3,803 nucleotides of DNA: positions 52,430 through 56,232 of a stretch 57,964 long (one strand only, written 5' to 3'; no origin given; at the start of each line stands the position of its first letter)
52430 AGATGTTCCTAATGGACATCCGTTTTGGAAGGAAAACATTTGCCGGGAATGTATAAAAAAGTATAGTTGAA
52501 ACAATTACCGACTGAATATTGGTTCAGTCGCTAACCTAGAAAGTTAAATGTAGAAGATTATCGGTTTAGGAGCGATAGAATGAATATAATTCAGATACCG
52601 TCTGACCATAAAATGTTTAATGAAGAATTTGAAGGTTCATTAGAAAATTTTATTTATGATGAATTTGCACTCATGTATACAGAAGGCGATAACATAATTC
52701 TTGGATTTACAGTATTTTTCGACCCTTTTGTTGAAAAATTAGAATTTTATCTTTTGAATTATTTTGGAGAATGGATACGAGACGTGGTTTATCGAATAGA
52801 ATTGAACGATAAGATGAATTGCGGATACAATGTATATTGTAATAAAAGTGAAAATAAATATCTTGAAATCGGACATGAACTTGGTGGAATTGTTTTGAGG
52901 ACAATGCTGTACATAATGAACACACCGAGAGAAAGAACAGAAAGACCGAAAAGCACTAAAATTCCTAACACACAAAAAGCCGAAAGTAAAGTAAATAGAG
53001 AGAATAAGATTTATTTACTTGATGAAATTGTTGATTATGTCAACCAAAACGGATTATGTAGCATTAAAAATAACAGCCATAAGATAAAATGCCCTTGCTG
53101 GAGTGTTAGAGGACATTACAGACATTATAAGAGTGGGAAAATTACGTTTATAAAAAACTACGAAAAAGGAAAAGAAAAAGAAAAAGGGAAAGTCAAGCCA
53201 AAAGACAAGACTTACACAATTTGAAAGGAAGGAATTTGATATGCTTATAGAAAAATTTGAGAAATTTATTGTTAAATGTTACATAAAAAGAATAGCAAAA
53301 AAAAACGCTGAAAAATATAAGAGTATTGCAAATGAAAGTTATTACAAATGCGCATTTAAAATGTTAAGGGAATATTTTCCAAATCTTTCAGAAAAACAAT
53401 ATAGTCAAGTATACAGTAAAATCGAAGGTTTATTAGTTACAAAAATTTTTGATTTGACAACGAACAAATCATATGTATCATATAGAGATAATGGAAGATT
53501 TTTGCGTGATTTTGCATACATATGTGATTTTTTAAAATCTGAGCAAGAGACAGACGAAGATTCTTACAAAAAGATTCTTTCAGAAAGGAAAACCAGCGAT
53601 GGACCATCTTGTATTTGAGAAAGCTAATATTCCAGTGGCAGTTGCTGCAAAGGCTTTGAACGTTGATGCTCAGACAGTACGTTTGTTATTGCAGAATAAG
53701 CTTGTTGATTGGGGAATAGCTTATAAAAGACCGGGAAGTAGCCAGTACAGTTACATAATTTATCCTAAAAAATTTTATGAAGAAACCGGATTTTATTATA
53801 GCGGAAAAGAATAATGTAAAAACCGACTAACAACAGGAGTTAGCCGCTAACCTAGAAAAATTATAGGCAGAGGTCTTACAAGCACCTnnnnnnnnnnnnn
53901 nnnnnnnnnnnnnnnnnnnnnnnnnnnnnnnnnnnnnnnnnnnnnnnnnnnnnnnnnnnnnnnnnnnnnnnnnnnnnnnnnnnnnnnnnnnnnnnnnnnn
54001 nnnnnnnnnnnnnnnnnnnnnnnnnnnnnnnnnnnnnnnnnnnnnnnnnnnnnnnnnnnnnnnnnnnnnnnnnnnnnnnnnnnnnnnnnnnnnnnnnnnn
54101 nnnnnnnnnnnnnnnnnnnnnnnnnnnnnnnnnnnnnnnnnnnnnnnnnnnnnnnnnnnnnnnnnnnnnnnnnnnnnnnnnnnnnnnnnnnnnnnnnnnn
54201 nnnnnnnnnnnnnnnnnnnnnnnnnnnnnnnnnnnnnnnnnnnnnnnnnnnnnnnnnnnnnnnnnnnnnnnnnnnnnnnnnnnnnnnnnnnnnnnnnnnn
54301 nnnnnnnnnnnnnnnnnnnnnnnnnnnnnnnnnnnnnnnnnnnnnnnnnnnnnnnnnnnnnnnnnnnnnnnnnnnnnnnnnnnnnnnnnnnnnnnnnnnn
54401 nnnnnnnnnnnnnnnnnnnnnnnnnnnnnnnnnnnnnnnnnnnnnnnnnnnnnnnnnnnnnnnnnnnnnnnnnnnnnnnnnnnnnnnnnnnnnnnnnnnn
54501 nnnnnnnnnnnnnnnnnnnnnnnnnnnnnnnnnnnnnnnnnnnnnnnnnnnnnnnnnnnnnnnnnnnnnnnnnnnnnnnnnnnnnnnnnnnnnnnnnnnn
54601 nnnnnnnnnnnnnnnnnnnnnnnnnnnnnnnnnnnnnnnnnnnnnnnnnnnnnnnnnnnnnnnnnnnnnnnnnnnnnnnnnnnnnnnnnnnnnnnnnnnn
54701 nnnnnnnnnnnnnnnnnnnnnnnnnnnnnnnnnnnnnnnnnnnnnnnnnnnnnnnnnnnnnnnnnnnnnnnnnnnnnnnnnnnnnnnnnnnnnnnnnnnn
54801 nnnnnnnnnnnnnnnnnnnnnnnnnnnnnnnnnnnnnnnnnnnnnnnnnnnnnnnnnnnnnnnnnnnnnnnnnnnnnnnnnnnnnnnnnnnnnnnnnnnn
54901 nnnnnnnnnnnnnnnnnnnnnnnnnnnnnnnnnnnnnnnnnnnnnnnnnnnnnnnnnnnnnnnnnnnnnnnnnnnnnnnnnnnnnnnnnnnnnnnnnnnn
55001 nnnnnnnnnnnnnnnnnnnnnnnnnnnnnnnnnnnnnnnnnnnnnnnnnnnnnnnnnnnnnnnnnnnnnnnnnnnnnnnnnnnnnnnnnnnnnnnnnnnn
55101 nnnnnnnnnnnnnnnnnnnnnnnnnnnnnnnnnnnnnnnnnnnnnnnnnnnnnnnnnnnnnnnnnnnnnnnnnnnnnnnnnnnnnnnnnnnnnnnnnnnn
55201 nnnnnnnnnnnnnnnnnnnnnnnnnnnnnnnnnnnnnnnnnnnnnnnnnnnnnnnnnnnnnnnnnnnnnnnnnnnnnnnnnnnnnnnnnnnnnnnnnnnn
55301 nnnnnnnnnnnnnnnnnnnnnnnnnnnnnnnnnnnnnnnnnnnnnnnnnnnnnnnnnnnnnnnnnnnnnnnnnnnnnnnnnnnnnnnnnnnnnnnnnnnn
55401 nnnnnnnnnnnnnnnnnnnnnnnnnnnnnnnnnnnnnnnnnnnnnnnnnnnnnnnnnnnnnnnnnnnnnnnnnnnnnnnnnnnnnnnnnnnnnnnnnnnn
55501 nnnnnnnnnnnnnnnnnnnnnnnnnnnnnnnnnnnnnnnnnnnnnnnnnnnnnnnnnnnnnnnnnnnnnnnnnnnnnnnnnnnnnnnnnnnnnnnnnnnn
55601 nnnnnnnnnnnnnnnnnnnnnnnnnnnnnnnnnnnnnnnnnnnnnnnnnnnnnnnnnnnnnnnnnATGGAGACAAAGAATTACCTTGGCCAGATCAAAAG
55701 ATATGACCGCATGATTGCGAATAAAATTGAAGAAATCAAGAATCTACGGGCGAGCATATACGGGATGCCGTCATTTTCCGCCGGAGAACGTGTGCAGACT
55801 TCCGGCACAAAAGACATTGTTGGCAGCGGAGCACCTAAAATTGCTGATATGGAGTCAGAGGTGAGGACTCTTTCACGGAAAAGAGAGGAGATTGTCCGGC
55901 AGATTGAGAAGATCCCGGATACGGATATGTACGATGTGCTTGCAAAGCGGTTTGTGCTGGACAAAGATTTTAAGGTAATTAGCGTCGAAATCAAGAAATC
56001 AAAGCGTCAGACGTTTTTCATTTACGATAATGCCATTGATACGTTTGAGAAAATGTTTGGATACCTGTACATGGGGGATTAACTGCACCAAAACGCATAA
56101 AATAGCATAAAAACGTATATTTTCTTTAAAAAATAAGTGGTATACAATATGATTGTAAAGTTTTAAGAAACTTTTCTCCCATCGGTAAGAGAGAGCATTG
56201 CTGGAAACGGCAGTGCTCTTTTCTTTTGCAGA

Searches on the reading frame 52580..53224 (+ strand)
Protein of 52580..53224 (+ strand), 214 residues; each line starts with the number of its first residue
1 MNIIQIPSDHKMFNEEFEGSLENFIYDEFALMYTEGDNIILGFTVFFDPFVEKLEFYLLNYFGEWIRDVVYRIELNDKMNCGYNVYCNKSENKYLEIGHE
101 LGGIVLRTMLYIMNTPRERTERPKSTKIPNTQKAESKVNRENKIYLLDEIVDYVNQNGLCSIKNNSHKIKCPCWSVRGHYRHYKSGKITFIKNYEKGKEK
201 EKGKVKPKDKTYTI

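Call 15: search_protein_families(library=pfam, proteins=[window:52580-53224:+], max_evalue=0.01)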
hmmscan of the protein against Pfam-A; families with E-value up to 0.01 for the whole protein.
window:52580-53224:+ (214 aa): 0 families

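Call 16: search_protein_families(library=phrogs, proteins=[window:52580-53224:+], max_evalue=0.001)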
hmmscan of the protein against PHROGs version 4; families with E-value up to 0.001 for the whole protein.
window:52580-53224:+ (214 aa): 1 family
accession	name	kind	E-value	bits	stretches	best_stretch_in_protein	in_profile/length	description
phrog_10678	-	unknown function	6.8e-11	43.6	1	104-207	112-209/214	-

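Call 27: search_protein_families(library=ncbifam, proteins=[window:52580-53224:+], max_evalue=0.01)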
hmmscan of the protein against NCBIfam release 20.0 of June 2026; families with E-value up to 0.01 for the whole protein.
window:52580-53224:+ (214 aa): 0 families

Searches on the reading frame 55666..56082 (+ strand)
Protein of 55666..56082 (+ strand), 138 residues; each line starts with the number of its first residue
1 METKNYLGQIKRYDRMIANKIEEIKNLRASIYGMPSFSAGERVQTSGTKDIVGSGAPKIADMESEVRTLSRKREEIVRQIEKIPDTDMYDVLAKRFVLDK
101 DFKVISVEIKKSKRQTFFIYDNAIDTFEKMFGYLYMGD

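Call 15: search_protein_families(library=pfam, proteins=[window:55666-56082:+], max_evalue=0.01)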
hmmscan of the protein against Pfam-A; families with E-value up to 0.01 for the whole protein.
window:55666-56082:+ (138 aa): 0 families

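Call 16: search_protein_families(library=phrogs, proteins=[window:55666-56082:+], max_evalue=0.001)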
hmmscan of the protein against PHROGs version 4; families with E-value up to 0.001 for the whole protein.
window:55666-56082:+ (138 aa): 1 family
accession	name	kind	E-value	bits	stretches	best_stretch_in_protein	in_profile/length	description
phrog_36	-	transcription regulation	1.5e-14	55.2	1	1-133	54-189/220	transcriptional regulator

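Call 27: search_protein_families(library=ncbifam, proteins=[window:55666-56082:+], max_evalue=0.01)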
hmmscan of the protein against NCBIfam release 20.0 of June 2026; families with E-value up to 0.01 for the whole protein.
window:55666-56082:+ (138 aa): 0 families

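Call 37: search_solved_structures(query=window:55666-56082:+, max_evalue=10)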
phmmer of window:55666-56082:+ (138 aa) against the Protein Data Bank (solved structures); distinct sequences matched with E-value up to 10: 6.
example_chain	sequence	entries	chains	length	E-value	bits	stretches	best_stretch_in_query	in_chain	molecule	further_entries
8blj_A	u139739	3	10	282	0.082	16.3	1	3-112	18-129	Glutamate receptor ionotropic, delta-1,Isoform 2 of Glutamate receptor ionotropic, delta-1 | Glutamate receptor ionotropic, delta-1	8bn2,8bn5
7z2r_A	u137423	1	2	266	0.093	16.1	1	3-111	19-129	Glutamate receptor ionotropic, delta-1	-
8p4y_A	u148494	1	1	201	0.29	14.5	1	47-81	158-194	Protein origami triangle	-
9jrg_A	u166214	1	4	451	1.2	12.6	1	3-85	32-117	Glutamate receptor ionotropic, delta-1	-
9jrj_A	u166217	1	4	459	1.2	12.5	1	3-85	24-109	Glutamate receptor ionotropic, delta-1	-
9jrh_A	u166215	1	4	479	1.3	12.4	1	3-85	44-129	Glutamate receptor ionotropic, delta-1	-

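Call 92: search_protein_families(library=pfam, proteins=[window:55666-56082:+], max_evalue=5)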
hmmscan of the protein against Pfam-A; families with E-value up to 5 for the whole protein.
window:55666-56082:+ (138 aa): 5 families
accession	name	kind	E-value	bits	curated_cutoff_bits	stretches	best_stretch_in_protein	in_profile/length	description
PF13949.11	ALIX_LYPXL_bnd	-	0.01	15.6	30.8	1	4-97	85-181/295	ALIX V-shaped domain binding to HIV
PF05377.16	FlaC_arch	-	0.018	15.8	27.8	1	58-86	8-36/55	Flagella accessory protein C (FlaC)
PF12186.13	AcylCoA_dehyd_C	-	0.021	15.4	27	1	56-97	18-59/111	Acyl-CoA dehydrogenase C terminal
PF12329.13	TMF_DNA_bd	-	0.15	12.5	35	0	58-82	41-65/74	TATA element modulatory factor 1 DNA binding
PF10393.14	Matrilin_ccoil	-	0.19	11.9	26.3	1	63-82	21-40/45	Trimeric coiled-coil oligomerisation domain of matrilin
